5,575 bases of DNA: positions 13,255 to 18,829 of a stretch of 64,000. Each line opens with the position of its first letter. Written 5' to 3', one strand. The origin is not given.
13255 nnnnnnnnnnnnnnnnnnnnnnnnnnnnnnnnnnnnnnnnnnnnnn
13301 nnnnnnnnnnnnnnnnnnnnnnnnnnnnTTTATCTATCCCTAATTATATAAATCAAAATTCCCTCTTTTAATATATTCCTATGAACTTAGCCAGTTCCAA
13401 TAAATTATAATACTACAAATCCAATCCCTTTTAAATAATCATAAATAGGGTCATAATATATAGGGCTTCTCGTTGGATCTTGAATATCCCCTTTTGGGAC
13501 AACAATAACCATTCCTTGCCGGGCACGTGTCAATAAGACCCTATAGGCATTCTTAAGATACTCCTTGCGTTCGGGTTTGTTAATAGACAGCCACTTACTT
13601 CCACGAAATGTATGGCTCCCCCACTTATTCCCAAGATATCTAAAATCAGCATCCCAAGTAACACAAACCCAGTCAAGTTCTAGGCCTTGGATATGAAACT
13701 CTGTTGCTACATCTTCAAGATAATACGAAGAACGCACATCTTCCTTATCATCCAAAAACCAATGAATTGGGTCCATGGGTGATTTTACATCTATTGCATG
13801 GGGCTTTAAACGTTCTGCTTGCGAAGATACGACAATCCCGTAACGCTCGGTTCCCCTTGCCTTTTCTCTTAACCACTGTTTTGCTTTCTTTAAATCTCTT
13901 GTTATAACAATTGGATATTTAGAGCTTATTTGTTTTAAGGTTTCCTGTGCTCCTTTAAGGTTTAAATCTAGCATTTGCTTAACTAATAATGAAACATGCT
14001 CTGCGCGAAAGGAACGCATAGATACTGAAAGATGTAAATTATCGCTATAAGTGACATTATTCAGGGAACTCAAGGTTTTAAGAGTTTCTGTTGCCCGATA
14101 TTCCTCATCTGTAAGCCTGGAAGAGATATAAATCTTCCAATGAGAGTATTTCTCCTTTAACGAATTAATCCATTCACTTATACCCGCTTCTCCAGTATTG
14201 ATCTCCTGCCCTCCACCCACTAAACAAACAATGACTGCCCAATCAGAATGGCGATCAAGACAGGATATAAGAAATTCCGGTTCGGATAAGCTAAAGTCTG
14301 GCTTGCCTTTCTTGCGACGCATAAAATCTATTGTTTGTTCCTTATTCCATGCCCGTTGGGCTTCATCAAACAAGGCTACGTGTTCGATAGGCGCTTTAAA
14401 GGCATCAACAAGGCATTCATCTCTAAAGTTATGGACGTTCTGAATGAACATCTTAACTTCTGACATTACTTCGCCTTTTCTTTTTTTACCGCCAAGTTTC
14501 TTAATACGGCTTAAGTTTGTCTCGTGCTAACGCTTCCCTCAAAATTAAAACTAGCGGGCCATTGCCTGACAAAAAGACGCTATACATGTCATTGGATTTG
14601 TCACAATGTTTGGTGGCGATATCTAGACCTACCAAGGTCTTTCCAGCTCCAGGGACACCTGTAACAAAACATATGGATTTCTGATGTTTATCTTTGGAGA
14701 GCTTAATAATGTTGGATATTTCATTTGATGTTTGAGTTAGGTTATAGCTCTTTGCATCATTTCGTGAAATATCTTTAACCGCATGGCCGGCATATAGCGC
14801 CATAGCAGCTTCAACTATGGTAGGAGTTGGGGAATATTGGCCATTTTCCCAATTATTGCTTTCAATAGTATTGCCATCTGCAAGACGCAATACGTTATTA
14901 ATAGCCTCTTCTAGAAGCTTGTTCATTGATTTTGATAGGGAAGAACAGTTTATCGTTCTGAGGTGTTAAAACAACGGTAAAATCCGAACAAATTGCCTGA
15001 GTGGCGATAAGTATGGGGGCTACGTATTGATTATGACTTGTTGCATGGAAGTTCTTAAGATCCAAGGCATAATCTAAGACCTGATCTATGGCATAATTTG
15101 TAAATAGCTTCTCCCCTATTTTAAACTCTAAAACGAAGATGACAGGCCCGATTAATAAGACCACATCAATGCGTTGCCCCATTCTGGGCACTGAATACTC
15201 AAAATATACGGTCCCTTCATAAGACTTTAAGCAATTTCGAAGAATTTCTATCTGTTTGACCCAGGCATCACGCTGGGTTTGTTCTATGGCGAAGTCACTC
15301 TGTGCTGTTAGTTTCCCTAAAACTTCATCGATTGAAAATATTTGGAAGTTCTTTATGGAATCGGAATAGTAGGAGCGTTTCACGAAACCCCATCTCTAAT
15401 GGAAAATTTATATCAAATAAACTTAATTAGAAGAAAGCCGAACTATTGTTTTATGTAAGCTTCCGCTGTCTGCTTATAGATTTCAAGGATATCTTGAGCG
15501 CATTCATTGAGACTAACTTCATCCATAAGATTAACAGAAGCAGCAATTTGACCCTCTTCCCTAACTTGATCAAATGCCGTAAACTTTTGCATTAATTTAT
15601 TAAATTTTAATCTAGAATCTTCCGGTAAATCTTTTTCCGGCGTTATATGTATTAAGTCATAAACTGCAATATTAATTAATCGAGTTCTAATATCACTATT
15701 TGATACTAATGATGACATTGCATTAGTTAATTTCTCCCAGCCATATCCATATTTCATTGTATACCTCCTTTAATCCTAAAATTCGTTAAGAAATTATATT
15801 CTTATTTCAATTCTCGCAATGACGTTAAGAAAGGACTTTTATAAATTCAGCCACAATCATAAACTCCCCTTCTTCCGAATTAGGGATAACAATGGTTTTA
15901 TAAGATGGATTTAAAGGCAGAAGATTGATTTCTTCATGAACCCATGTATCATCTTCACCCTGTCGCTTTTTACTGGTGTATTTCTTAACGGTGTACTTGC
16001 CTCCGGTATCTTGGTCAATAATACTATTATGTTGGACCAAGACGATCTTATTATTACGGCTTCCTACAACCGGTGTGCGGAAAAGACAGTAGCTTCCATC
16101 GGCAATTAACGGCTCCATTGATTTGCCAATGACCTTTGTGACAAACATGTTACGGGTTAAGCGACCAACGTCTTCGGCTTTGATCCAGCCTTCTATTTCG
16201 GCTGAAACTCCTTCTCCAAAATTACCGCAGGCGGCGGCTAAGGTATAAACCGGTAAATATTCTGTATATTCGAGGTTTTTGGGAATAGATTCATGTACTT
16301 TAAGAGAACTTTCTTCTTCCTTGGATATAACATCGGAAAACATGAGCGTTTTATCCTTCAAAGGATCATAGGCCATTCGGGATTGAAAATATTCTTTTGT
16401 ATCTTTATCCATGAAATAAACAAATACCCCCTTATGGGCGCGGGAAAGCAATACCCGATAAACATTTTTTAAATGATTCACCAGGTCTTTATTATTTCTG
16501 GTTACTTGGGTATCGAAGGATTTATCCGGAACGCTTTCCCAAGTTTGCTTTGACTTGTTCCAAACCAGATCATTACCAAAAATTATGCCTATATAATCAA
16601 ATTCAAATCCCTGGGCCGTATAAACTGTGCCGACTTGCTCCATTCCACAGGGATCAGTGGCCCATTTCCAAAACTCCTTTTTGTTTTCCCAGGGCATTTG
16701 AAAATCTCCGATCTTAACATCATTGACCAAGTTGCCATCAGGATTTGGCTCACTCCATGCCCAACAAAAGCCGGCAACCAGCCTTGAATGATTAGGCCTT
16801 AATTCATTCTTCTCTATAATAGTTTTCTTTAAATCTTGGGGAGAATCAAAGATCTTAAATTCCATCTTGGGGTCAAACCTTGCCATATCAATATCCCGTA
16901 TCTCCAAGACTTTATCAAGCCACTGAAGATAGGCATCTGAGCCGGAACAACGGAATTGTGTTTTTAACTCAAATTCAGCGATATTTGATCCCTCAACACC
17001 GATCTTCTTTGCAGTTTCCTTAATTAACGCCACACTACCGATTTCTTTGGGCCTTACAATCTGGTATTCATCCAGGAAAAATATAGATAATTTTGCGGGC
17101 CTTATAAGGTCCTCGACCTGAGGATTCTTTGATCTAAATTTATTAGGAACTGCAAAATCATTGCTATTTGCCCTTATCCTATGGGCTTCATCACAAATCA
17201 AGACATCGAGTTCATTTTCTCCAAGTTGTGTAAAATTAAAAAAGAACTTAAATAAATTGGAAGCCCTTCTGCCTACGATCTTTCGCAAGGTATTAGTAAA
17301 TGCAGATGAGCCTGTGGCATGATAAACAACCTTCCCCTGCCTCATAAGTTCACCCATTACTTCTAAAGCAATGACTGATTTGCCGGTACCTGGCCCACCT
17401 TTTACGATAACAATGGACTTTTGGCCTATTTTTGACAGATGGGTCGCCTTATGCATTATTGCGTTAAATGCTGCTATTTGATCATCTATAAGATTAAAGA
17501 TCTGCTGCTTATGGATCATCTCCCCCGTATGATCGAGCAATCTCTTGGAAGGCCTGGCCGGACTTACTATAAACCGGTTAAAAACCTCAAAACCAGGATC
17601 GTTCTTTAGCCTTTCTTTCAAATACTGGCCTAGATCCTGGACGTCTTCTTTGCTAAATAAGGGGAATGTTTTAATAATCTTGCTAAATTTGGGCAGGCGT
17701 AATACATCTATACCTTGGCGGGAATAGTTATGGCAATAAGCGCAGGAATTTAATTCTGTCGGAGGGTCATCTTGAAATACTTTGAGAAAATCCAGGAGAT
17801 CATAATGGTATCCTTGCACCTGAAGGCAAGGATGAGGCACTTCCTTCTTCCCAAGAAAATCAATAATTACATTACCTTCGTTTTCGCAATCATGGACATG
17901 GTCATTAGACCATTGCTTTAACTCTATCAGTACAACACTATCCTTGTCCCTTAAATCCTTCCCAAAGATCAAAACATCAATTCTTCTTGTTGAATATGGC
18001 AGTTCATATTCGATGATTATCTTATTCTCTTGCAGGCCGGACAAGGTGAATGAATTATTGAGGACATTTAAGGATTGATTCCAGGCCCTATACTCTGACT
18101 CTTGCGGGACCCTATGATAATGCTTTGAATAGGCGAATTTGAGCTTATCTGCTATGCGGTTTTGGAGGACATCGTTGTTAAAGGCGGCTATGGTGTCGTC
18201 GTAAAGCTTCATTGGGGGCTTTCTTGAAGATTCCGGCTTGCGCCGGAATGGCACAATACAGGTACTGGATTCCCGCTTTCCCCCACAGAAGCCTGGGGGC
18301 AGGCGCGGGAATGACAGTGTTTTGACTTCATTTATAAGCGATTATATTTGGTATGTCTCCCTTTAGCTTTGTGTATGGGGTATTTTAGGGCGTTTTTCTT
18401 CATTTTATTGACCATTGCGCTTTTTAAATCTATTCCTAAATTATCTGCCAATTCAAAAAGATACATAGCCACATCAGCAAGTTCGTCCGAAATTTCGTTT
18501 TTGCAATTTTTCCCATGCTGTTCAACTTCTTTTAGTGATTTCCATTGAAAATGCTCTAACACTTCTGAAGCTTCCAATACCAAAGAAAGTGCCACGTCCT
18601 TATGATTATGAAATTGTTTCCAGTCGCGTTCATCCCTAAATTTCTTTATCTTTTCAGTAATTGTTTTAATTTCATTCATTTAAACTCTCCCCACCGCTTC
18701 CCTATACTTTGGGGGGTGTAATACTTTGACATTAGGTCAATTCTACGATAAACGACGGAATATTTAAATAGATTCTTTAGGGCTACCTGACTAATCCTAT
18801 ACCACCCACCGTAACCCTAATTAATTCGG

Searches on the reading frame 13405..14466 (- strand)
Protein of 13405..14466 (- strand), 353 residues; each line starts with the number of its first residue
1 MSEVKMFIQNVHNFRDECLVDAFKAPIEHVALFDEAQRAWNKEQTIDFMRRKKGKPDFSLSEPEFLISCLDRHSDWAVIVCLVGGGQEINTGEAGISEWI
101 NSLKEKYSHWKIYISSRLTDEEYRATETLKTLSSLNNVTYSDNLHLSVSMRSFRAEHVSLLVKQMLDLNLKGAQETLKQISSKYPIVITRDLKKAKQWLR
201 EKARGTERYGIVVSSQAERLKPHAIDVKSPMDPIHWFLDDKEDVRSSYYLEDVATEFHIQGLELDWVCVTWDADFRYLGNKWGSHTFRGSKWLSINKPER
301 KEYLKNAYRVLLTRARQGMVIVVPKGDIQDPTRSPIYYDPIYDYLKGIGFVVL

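Call 3: search_protein_families(library=pfam, proteins=[window:13405-14466:-], max_evalue=0.1)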
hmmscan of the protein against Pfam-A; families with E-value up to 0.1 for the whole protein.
window:13405-14466:- (353 aa): 1 family
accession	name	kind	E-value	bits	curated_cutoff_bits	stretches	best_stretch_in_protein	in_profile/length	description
PF09848.15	SLFN-g3_helicase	-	5.4e-64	217.1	24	1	2-324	64-353/354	Schlafen group 3, DNA/RNA helicase domain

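Call 4: search_protein_families(library=padloc, proteins=[window:13405-14466:-], max_evalue=0.1)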
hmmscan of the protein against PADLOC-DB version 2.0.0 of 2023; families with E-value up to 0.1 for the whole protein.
window:13405-14466:- (353 aa): 1 family
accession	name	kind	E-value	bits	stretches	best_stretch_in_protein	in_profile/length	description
PDLC05014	PDC-S41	-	3.9e-166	552.1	1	2-351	303-651/657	-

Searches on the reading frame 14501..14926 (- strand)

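Call 3: search_protein_families(library=pfam, proteins=[window:14501-14926:-], max_evalue=0.1)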
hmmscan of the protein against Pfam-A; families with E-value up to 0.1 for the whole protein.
window:14501-14926:- (141 aa): 10 families
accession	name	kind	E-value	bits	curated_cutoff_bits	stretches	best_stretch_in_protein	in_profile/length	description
PF09848.15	SLFN-g3_helicase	-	3e-14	53.5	24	1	83-137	1-55/354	Schlafen group 3, DNA/RNA helicase domain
PF20720.3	nSTAND3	-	0.0061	16.7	27.2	1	81-114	15-48/155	Novel STAND NTPase 3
PF13191.12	AAA_16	-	0.011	16.7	32.6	1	79-135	20-75/167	AAA ATPase domain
PF13401.12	AAA_22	-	0.017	15.9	27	1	81-110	3-32/130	AAA domain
PF06745.19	ATPase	-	0.021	14.6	26.6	1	82-111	18-47/231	KaiC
PF12683.13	DUF3798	-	0.04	13.8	24.6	1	49-95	30-73/271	Protein of unknown function (DUF3798)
PF06414.18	Zeta_toxin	-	0.074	12.9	22.3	1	72-99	6-32/199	Zeta toxin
PF13238.12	AAA_18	-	0.078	13.9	29.4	0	87-113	2-30/128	AAA domain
PF13245.12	AAA_19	-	0.078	13.6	25.1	0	80-112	8-39/134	AAA domain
PF04851.21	ResIII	-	0.085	13.2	22.5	1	69-118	10-58/164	Type III restriction enzyme, res subunit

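Call 4: search_protein_families(library=padloc, proteins=[window:14501-14926:-], max_evalue=0.1)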
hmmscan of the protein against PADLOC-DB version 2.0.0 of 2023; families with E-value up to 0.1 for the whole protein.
window:14501-14926:- (141 aa): 7 families
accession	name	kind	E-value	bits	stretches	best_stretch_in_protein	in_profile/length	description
PDLC05014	PDC-S41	-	1.5e-57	193.3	1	4-139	156-291/657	-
PDLC02350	AbiO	-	9.7e-08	29.2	1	59-117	175-226/468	AbiO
PDLC02372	Nhi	-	1e-07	29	1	58-118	178-233/470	-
PDLC01759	Cas3b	-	0.0055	13.5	1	58-112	205-259/711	-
PDLC04140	mad8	-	0.0079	13.7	1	75-122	19-68/314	mads_8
PDLC05079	PDC-S73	-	0.02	11.7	1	49-115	164-223/752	-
PDLC01763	Cas3b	-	0.033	10.9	1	49-112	229-292/762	-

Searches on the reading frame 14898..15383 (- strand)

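Call 3: search_protein_families(library=pfam, proteins=[window:14898-15383:-], max_evalue=0.1)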
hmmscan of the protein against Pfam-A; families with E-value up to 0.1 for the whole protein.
window:14898-15383:- (161 aa): 1 family
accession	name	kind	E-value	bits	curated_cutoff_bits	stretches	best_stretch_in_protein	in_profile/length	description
PF07660.19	STN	-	0.00048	20.3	28.4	0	95-115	21-41/52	Secretin and TonB N terminus short domain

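Call 4: search_protein_families(library=padloc, proteins=[window:14898-15383:-], max_evalue=0.1)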
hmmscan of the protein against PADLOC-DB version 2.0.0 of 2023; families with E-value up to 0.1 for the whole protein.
window:14898-15383:- (161 aa): 1 family
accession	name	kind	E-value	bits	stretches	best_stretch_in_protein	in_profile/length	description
PDLC05014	PDC-S41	-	5.6e-49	165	1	1-155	1-155/657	-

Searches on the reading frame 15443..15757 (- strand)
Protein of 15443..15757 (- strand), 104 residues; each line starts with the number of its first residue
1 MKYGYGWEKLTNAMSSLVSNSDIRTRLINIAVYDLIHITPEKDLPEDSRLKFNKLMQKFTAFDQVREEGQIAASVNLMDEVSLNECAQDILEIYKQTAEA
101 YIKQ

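Call 3: search_protein_families(library=pfam, proteins=[window:15443-15757:-], max_evalue=0.1)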
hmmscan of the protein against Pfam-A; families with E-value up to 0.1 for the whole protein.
window:15443-15757:- (104 aa): 1 family
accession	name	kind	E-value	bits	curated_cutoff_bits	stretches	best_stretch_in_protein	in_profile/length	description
PF21111.3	CDI_toxin_EC869_like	-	0.017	15.8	27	1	42-85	11-49/123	CDI toxin restriction endonuclease-like domain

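Call 4: search_protein_families(library=padloc, proteins=[window:15443-15757:-], max_evalue=0.1)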
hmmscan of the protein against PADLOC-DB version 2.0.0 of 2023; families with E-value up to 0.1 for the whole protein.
window:15443-15757:- (104 aa): 0 families

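Call 5: search_protein_families(library=ncbifam, proteins=[window:15443-15757:-], max_evalue=0.1)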
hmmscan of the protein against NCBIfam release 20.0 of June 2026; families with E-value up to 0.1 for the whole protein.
window:15443-15757:- (104 aa): 0 families

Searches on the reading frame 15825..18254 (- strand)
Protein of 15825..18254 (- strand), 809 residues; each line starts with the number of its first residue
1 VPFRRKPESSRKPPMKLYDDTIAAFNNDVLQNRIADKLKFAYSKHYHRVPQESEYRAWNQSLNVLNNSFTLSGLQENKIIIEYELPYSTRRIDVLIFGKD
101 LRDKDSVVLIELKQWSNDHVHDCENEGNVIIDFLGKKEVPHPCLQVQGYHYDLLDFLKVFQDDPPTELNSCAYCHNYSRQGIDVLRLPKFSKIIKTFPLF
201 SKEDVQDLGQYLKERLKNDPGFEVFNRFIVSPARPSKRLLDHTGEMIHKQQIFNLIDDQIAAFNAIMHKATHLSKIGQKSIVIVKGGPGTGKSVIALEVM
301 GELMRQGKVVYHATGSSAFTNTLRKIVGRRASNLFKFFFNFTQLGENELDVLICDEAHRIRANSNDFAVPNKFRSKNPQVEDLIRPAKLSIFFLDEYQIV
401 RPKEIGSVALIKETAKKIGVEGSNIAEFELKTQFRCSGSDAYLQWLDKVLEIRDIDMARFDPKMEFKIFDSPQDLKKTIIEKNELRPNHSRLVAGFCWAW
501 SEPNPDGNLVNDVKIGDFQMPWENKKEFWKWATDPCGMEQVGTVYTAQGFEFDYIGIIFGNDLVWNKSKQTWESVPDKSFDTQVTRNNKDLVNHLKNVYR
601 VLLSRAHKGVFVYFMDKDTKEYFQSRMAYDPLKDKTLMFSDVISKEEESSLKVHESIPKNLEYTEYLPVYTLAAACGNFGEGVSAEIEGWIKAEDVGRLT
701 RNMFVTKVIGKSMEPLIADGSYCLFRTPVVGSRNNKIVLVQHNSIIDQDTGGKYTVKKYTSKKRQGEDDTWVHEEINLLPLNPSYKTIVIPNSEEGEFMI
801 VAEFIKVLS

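Call 3: search_protein_families(library=pfam, proteins=[window:15825-18254:-], max_evalue=0.1)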
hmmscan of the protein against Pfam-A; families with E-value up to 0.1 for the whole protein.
window:15825-18254:- (809 aa): 17 families
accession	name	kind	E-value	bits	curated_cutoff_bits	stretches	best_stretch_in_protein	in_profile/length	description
PF09848.15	SLFN-g3_helicase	-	1e-83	282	24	1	279-616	1-354/354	Schlafen group 3, DNA/RNA helicase domain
PF00717.28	Peptidase_S24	-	5.3e-09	36.2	23.3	1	696-802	28-113/116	Peptidase S24-like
PF04851.21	ResIII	-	4.4e-06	27.1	22.5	0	342-365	119-142/164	Type III restriction enzyme, res subunit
PF13604.12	AAA_30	-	3.1e-05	24.2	27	1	279-359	18-99/191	AAA domain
PF00004.35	AAA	-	0.00016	22.6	21.2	1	283-364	2-73/131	ATPase family associated with various cellular activities (AAA)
PF20720.3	nSTAND3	-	0.00017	21.7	27.2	1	274-318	12-56/155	Novel STAND NTPase 3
PF13401.12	AAA_22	-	0.00033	21.4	27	1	278-362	4-98/130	AAA domain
PF25199.1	nSTAND_NTPase5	-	0.00089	19.5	34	1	251-360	13-108/145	Novel STAND NTPase 5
PF24883.2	NPHP3_N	-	0.0013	19.4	24.8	1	277-311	20-54/164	Nephrocystin 3, N-terminal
PF08378.17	NERD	-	0.0015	19.4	22.1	1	76-157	20-95/111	Nuclease-related domain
PF13191.12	AAA_16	-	0.002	19.1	32.6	1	275-328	20-80/167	AAA ATPase domain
PF13245.12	AAA_19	-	0.0022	18.6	25.1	1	277-352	9-72/134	AAA domain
PF13173.12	AAA_14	-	0.014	15.8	27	0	279-361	2-75/129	AAA domain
PF01695.23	IstB_IS21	-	0.015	15.2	24.1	1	270-317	83-130/238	IstB-like ATP binding protein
PF07088.17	GvpD_P-loop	-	0.021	15.1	24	1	282-316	13-47/189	GvpD gas vesicle protein, P-loop domain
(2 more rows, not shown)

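Call 4: search_protein_families(library=padloc, proteins=[window:15825-18254:-], max_evalue=0.1)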
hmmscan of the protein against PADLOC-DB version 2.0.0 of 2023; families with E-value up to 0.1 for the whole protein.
window:15825-18254:- (809 aa): 8 families
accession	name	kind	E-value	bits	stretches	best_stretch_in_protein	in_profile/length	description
PDLC05014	PDC-S41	-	3.6e-22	76.4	3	538-631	550-640/657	-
PDLC02350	AbiO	-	2.8e-13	47.4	1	201-479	132-366/468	AbiO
PDLC02372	Nhi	-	2.3e-12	44.3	1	225-479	162-370/470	-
PDLC04140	mad8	-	2.2e-06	25.4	1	277-458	25-116/314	mads_8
PDLC02822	DpdC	-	0.00037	18.9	1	193-230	12-49/58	DpdC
PDLC01087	C3a187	-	0.00053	16.9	1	103-330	54-261/559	NERD+UvrD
PDLC00107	GajB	-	0.0011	15.6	1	541-617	482-559/587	UrvD helicase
PDLC01439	typeIV_DinG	-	0.038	10.6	0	276-314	31-68/575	CAS-IV-A; associated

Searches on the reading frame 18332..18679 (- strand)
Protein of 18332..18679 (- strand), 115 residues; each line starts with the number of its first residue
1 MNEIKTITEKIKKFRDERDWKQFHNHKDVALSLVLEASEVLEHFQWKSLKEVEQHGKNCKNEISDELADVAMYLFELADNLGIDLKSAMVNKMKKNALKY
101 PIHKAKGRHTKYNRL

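Call 3: search_protein_families(library=pfam, proteins=[window:18332-18679:-], max_evalue=0.1)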
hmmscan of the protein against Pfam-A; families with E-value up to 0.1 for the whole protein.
window:18332-18679:- (115 aa): 4 families
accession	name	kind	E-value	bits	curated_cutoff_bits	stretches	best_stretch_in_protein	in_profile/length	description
PF12643.12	MazG-like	-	5.9e-19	68.5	27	1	32-115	2-85/85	MazG-like family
PF03819.22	MazG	-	0.0017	19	22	1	26-96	3-66/74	MazG nucleotide pyrophosphohydrolase domain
PF23988.1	DUF7309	-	0.016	15.1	27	1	2-61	97-154/170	Domain of unknown function (DUF7309)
PF25442.1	Ubiquitin_RHG40_C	-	0.033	15.3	27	1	28-82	15-73/100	RHG40-like, C-terminal ubiquitin-like domain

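Call 4: search_protein_families(library=padloc, proteins=[window:18332-18679:-], max_evalue=0.1)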
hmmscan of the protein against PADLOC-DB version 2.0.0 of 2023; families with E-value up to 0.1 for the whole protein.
window:18332-18679:- (115 aa): 0 families
